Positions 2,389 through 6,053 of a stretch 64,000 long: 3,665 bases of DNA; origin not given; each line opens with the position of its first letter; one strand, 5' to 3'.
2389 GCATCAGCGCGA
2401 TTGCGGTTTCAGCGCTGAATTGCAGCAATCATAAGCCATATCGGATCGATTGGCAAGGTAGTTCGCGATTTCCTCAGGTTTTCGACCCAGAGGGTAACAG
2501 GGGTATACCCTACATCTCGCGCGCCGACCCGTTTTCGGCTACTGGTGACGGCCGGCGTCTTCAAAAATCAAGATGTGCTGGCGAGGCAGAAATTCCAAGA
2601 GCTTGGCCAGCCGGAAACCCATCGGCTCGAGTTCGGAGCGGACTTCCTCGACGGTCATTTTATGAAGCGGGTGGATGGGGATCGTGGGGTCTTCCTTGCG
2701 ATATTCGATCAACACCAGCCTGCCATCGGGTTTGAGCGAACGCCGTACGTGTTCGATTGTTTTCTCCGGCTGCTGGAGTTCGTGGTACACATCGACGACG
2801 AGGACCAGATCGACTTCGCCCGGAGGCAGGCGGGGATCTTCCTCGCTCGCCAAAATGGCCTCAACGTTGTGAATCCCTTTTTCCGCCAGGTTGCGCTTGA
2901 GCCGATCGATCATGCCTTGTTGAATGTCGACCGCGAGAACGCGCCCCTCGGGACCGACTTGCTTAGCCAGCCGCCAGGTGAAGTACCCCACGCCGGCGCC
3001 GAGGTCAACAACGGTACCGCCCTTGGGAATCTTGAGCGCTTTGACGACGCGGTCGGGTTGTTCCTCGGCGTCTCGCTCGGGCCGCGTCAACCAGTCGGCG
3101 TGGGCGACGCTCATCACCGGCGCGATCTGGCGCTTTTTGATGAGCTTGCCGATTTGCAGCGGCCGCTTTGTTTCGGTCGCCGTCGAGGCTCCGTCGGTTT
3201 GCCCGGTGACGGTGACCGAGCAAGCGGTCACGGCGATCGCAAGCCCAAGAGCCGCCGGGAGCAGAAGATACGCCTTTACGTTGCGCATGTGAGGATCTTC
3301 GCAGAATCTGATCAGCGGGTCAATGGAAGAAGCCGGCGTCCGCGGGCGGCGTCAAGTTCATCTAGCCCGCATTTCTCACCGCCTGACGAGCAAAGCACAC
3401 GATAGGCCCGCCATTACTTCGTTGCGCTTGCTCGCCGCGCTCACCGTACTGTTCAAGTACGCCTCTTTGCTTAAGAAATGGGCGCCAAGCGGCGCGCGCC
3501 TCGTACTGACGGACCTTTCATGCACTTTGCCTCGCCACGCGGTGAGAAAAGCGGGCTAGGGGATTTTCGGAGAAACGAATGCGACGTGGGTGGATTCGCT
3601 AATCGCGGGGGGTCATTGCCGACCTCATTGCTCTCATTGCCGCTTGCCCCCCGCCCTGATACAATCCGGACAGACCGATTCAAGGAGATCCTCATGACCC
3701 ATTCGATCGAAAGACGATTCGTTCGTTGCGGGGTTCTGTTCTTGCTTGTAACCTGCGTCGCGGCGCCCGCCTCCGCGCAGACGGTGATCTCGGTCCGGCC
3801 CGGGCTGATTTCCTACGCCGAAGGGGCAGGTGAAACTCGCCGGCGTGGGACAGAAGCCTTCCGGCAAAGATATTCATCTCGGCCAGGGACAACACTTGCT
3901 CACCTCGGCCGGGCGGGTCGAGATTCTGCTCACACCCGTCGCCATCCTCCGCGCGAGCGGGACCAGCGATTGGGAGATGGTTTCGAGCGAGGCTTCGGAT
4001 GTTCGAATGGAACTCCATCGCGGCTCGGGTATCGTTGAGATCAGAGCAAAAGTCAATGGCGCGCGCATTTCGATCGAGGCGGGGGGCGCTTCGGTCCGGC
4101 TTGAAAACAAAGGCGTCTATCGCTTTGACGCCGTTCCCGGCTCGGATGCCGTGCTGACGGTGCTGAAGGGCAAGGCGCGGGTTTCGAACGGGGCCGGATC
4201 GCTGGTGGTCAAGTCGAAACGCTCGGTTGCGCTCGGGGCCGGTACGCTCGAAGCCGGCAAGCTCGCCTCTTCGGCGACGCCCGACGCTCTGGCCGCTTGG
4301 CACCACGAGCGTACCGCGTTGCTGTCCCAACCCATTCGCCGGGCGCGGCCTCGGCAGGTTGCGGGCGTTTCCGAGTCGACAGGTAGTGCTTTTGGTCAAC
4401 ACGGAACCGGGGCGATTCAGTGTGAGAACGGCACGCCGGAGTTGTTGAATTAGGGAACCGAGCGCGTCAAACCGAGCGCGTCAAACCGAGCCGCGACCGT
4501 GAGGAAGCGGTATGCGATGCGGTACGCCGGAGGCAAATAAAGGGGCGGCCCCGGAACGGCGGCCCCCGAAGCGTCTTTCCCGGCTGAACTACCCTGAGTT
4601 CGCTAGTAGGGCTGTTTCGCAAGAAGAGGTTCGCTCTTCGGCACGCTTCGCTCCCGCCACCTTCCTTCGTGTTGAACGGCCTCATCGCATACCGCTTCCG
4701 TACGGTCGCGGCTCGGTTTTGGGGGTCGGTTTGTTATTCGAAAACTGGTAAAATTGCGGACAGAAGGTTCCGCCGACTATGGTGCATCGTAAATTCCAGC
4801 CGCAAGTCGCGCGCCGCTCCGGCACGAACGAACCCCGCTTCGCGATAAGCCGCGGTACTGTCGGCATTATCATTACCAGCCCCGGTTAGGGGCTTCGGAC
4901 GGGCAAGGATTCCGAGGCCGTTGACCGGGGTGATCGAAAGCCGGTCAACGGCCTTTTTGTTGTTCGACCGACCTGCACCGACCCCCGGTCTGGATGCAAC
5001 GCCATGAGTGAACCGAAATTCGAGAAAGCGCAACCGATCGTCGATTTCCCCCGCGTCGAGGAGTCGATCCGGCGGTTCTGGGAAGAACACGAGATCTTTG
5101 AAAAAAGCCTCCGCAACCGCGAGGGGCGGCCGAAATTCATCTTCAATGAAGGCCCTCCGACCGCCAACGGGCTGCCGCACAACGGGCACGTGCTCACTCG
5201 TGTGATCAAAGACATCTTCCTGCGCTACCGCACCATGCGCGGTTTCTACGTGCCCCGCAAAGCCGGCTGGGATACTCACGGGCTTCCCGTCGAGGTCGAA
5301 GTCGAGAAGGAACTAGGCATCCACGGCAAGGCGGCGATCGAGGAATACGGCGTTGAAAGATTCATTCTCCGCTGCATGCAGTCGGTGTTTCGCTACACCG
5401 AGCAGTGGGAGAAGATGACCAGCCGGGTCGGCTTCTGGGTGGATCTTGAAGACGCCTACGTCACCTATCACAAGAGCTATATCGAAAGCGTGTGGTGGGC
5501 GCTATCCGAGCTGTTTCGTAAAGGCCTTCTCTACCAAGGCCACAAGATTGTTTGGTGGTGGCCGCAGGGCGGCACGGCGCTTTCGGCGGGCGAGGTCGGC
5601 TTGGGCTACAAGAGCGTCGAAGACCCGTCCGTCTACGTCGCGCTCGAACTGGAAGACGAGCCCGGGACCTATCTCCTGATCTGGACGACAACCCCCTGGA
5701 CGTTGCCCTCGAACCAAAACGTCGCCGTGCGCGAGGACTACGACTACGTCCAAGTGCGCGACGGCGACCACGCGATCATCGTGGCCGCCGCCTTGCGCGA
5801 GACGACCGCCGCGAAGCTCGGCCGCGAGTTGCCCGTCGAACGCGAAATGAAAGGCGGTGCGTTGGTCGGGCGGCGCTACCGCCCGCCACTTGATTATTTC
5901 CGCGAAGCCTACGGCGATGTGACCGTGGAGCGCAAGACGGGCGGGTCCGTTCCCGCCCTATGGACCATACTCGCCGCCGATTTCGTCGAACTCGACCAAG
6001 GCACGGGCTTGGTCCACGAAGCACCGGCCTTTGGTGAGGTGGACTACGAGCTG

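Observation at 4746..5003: Unannotated Ile-sensing ribosomal attenuator in front of ileS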

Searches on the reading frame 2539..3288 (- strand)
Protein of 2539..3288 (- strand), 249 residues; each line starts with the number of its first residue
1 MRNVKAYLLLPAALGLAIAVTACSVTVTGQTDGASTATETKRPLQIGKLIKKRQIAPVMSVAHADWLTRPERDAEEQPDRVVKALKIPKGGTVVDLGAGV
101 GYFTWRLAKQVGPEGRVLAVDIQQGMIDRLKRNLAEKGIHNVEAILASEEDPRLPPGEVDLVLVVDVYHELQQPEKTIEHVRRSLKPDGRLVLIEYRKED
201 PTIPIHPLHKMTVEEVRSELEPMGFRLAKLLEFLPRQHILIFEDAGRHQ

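Call 8: search_protein_families(library=pfam, proteins=[window:2539-3288:-])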
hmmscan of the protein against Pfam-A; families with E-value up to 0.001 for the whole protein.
window:2539-3288:- (249 aa): 21 families
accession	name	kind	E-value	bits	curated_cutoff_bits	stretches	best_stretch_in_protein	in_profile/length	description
PF13847.12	Methyltransf_31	-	9.8e-19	67.9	27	1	89-203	3-119/145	Methyltransferase domain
PF13649.12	Methyltransf_25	-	7e-18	65.5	27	1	93-189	1-97/97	Methyltransferase domain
PF08242.18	Methyltransf_12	-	3e-17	63.6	30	1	94-191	1-98/98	Methyltransferase domain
PF08241.18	Methyltransf_11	-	1.5e-16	61.2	21.2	1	94-193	1-95/95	Methyltransferase domain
PF13489.12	Methyltransf_23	-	4.2e-14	53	27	1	79-215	10-124/164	Methyltransferase domain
PF01209.24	Ubie_methyltran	-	1.1e-12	48.3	20.1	1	83-199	41-157/233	ubiE/COQ5 methyltransferase family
PF05175.20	MTS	-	5.7e-09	36.3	23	1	82-199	24-144/170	Methyltransferase small domain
PF01728.25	FtsJ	-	7.8e-08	32.9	24.1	1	84-183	15-114/181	FtsJ-like methyltransferase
PF01135.25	PCMT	-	1.4e-07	32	20.3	1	82-145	66-129/210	Protein-L-isoaspartate(D-aspartate) O-methyltransferase (PCMT)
PF08003.17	Methyltransf_9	-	1.4e-05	24.6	23.8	1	75-193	101-217/315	Protein of unknown function (DUF1698)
PF08704.16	GCD14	-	1.9e-05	24.9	26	1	81-190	32-141/247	tRNA methyltransferase complex GCD14 subunit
PF01269.23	Fibrillarin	-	1.9e-05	24.4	27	1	82-219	64-201/227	Fibrillarin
PF10294.15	Methyltransf_16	-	2.2e-05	24.7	21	1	89-198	46-159/174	Lysine methyltransferase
PF02475.24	TRM5-TYW2_MTfase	-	3.2e-05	24.4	28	1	80-171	27-117/164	TRM5/TYW2 methyltransferase domain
PF02390.23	Methyltransf_4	-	4.6e-05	23.4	24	1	92-145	4-56/173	Putative methyltransferase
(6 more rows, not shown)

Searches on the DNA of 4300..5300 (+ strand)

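Call 5: search_rna_families(source=window, start=4300, end=5300, threshold=evalue, max_evalue=10, show_alignments=3)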
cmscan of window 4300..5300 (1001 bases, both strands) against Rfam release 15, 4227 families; matches with E-value up to 10: 3.
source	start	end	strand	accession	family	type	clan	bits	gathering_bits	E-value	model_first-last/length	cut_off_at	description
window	4483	4718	+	RF04119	MIR1858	Gene; miRNA;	-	24.7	137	0.12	1-197/197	no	MIR1858 microRNA precursor family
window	5100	5171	-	RF00079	OmrA-B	Gene; sRNA;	-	15.1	40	7.2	1-87/87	no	OmrA-B family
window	4833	4904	+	RF04284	mir-532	Gene; miRNA;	-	14.3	75.2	8.7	1-75/75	no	mir-532 microRNA precursor family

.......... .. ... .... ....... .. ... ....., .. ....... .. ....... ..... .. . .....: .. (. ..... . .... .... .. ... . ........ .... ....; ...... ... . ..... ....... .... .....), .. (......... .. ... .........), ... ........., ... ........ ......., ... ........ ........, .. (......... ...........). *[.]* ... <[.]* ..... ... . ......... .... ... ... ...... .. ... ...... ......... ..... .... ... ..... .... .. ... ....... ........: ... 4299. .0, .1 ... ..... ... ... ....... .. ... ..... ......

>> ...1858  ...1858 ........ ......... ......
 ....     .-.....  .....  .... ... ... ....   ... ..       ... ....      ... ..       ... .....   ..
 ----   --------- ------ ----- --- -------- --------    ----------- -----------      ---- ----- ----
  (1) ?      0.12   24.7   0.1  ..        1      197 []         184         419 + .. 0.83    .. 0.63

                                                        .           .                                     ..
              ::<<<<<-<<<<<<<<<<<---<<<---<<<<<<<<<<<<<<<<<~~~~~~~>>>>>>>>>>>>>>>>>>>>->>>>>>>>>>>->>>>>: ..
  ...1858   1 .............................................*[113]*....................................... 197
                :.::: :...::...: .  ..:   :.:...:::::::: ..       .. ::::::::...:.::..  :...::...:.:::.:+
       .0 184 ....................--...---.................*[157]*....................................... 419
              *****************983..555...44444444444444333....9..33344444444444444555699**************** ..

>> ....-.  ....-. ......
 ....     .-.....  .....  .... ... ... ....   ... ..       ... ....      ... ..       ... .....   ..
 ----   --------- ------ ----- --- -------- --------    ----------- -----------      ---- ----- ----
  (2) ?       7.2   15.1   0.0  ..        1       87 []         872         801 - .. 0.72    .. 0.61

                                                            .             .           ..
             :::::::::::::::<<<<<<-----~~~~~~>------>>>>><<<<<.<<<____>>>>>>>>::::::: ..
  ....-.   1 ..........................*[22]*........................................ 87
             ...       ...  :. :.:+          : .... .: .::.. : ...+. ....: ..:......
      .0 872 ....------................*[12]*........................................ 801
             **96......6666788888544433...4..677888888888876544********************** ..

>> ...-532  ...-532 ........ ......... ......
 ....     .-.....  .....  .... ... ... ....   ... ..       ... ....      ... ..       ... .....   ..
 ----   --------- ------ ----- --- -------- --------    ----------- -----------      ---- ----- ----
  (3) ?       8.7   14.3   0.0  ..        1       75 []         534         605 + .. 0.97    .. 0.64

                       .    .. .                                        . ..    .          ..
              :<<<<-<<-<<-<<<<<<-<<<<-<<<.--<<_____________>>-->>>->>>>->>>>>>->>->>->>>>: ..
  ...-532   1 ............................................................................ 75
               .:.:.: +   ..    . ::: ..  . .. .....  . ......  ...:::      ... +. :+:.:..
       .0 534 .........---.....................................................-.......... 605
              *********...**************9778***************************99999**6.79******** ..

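Call 47: build_rna_model(alignment_id=A3, structure=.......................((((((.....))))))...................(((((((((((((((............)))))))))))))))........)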
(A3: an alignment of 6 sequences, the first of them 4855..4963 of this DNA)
Model R1 built from alignment A3 (6 sequences, 109 columns); structure: as given.
model positions 109; base pairs 21; branch points 1; effective number of sequences 1.2; information 0.59 bits per position. Calibrated on 0.2 Mb of random sequence (short: E-values are rough).
structure used (alignment columns):
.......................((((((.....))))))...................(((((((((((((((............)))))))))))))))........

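Call 48: search_with_rna_model(model_id=R1, sources=[window, L001, L002, L003, L004, L005, L006, L007, L008, L009, L010, L011, L012, L013, L014, L015, L016, L017, L018, L019, L020, L021, L022, L023, L024, L025, L026, L027, L028, L029, L030, L031, L032, L033, L034, L035, L036, L037, L038, L039, L040, L041, L042, L043, L044, L045, L046, L047, L048, L049, L050, L051, L052, L053, L054, L055, L056, L057, L058, L059, L060, L061, L062, L063, L064, L065, L066, L067, L068, L069, L070, L071, L072, L073, L074, L075, L076, L077, L078, L079, L080, L083, L088, L089, L090, L091], max_evalue=10)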
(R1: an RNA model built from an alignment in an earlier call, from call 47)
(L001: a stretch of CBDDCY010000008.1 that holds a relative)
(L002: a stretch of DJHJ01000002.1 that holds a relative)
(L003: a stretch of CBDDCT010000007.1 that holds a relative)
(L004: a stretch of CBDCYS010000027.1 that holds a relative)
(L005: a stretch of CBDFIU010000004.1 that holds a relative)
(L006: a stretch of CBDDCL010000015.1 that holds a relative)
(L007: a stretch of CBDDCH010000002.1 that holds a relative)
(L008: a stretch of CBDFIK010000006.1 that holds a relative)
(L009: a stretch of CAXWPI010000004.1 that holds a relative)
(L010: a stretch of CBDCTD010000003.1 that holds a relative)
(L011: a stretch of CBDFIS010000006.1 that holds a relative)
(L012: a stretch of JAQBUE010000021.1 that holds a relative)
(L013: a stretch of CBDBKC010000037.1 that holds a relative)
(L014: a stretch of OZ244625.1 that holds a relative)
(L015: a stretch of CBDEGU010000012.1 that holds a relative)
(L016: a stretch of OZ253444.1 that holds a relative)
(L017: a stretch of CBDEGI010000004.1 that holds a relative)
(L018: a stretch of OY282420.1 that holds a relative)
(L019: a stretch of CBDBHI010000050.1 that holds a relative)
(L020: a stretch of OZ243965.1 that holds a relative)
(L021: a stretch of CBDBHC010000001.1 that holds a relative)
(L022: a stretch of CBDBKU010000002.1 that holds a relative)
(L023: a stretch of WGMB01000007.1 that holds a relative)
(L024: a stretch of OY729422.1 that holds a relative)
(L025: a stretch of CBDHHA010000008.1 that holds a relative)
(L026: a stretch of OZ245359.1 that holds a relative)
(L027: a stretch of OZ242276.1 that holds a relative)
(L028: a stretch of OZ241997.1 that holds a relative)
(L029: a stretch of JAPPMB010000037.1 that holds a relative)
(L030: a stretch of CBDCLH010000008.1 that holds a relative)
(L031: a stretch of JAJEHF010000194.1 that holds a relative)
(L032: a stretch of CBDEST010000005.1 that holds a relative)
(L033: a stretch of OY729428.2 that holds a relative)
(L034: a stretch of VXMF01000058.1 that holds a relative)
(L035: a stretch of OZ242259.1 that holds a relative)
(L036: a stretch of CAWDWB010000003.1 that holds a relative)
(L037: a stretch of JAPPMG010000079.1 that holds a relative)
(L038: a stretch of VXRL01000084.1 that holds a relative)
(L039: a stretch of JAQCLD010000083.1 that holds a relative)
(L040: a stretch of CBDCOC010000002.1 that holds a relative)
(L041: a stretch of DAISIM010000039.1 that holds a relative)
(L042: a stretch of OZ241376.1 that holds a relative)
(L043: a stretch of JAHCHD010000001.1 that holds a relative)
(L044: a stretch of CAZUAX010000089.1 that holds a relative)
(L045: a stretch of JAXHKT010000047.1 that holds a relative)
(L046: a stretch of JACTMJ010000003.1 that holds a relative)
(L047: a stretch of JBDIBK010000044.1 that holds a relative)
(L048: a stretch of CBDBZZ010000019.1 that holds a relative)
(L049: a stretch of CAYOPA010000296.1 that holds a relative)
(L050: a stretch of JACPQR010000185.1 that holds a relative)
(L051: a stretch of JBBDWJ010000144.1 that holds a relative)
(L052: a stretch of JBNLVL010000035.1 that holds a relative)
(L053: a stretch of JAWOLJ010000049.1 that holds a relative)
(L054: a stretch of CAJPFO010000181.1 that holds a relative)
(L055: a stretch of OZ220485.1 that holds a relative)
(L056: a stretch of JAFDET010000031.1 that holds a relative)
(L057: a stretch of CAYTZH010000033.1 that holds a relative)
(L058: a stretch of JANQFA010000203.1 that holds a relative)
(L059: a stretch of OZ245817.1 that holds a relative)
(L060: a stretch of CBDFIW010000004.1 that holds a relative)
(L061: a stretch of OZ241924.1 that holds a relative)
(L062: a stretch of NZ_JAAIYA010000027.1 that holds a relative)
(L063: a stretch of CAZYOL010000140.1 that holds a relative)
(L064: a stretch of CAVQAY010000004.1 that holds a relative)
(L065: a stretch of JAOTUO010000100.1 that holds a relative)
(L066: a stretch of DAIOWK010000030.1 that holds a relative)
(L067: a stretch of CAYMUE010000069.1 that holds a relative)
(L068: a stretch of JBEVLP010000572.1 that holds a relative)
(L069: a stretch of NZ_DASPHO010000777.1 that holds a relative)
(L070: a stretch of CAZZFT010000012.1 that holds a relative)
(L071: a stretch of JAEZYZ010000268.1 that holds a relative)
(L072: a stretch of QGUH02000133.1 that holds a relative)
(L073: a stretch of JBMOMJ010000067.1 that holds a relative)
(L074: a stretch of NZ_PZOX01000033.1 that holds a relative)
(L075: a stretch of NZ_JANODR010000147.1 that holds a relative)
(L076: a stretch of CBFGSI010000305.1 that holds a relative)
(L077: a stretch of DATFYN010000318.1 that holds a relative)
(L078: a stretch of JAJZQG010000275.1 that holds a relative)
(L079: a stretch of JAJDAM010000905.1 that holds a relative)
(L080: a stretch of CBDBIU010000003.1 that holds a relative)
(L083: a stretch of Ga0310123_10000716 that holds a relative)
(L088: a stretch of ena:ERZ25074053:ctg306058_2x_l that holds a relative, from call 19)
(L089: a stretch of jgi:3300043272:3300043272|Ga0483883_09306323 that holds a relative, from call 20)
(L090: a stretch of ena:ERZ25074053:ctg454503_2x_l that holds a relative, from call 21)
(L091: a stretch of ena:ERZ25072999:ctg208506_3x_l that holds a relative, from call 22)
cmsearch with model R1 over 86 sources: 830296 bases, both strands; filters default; matches with E-value up to 10: 16.
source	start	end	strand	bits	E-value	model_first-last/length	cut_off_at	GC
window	4855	4963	+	129.8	3e-32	1-109/109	no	0.58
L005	2851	2959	+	128.5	6.9e-32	1-109/109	no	0.57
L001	2852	2960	+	121.2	6.7e-30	1-109/109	no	0.59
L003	2775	2879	+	119.3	2.3e-29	1-109/109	no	0.52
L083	8174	8279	+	118.2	4.6e-29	1-109/109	no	0.53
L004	2716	2820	+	115.3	2.8e-28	1-109/109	no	0.53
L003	2823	2924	-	24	0.0022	1-109/109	no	0.53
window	4915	4954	-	22.3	0.0063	61-100/109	no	0.65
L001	2912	2951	-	22.3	0.0063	61-100/109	no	0.65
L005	2911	2950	-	18.1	0.09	61-100/109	no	0.68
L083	8231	8270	-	14.5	0.86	61-100/109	no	0.62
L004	2763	2879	-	13.5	1.6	1-109/109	no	0.5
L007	1723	1801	+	13.3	1.8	1-109/109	no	0.62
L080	1981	2059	+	12.7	2.6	1-109/109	no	0.68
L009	1984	2062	+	12.7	2.6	1-109/109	no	0.68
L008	1970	2048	+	10.9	8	1-109/109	no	0.66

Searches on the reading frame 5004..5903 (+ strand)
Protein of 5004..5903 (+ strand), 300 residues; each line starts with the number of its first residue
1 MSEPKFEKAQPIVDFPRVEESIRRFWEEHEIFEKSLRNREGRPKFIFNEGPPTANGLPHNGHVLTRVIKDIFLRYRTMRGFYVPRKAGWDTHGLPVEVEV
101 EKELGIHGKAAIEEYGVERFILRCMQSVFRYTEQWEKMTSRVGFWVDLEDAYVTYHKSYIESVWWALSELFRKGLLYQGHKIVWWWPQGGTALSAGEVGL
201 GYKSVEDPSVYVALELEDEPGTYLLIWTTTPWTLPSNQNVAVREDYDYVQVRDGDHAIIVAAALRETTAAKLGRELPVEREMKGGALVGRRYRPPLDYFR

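Call 18: find_homologous_proteins(query=window:5004-5903:+, max_evalue=1e-60)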
Query window:5004-5903:+ (300 aa): 6132 proteins with E <= 1e-60 among 8000 candidates; the best 120 are listed.
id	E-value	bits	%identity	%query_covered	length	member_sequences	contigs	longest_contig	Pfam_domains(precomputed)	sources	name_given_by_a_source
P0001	2.1e-172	591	83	100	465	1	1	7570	PF09334.18,PF00133.29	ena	-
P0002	6.9e-167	572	82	100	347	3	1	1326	PF09334.18,PF00133.29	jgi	jgi:isoleucyl-tRNA synthetase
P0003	7.8e-159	546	77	100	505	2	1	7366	PF09334.18,PF00133.29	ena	-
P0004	3.1e-156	537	76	100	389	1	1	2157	PF09334.18,PF00133.29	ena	-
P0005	2.9e-154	531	76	96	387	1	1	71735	PF09334.18,PF00133.29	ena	-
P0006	2.6e-153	528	75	100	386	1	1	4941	PF09334.18,PF00133.29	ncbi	ncbi:MAG: class I tRNA ligase family protein, partial [Acidobacteriota bacterium]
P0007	1.7e-150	519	73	100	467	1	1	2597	PF09334.18,PF00133.29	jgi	-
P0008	4.2e-150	517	73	100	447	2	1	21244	PF09334.18,PF00133.29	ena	-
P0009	4.9e-150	517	76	97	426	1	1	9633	PF09334.18,PF00133.29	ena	-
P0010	1.5e-148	512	73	100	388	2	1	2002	PF09334.18,PF00133.29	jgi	jgi:isoleucyl-tRNA synthetase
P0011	9.1e-147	506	70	99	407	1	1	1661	PF09334.18,PF00133.29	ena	-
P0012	6.0e-146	504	84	85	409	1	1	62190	PF09334.18,PF00133.29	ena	-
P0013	1.6e-145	502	72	98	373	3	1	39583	PF09334.18,PF00133.29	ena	-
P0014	4.8e-144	497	72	97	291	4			PF09334.18,PF00133.29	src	-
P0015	1.9e-141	489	68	98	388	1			PF09334.18,PF00133.29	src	-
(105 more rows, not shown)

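Call 19: find_encoding_contigs(protein=P0001, flank=1500, max_places=3)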
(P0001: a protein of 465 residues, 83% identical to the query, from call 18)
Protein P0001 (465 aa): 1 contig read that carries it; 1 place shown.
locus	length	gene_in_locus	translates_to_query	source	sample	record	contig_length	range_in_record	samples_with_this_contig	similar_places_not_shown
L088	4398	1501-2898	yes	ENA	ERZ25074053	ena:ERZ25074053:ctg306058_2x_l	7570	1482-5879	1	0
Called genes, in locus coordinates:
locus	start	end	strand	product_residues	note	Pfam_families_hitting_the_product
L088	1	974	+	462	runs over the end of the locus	PF13180:PDZ_2 (weak), PF17820:PDZ_6 (weak), PF00595:PDZ, PF17820:PDZ_6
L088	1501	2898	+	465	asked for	PF00133:tRNA-synt_1, PF09334:tRNA-synt_1g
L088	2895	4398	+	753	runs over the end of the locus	PF00133:tRNA-synt_1, PF08264:Anticodon_1, PF19302:DUF5915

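Call 20: find_encoding_contigs(protein=P0002, flank=1500, max_places=3)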
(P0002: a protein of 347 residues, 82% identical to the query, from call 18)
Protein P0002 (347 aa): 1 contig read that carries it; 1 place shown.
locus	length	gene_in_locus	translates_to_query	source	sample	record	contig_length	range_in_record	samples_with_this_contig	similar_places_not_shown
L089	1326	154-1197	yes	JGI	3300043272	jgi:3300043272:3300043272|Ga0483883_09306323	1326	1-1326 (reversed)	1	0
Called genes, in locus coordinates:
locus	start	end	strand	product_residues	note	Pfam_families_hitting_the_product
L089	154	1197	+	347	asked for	PF00133:tRNA-synt_1, PF09334:tRNA-synt_1g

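Call 21: find_encoding_contigs(protein=P0012, flank=1500, max_places=3)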
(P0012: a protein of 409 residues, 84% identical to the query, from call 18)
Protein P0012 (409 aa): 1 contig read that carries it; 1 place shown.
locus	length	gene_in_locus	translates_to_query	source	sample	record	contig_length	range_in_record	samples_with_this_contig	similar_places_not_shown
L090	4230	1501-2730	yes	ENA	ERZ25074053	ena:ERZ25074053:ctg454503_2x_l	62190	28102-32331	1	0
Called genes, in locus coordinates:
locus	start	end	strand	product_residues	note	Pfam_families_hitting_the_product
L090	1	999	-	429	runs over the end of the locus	PF00872:Transposase_mut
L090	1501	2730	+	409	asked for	PF00133:tRNA-synt_1, PF09334:tRNA-synt_1g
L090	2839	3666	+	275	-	-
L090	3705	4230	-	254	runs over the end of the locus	PF02463:SMC_N (faint), PF13555:AAA_29 (faint), PF00005:ABC_tran, PF13304:AAA_21 (faint), PF12399:BCA_ABC_TP_C (weak)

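Call 22: find_encoding_contigs(protein=P0003, flank=1500, max_places=3)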
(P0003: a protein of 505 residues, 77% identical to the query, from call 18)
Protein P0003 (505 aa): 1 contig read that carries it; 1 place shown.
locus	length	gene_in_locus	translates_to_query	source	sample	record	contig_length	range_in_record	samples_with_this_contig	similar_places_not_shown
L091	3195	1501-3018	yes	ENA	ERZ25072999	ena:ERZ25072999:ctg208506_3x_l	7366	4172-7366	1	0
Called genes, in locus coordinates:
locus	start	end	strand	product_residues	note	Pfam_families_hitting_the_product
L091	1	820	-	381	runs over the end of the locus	PF20706:GT4-conflict, PF00534:Glycos_transf_1, PF13692:Glyco_trans_1_4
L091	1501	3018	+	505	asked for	PF00133:tRNA-synt_1, PF09334:tRNA-synt_1g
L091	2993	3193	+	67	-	?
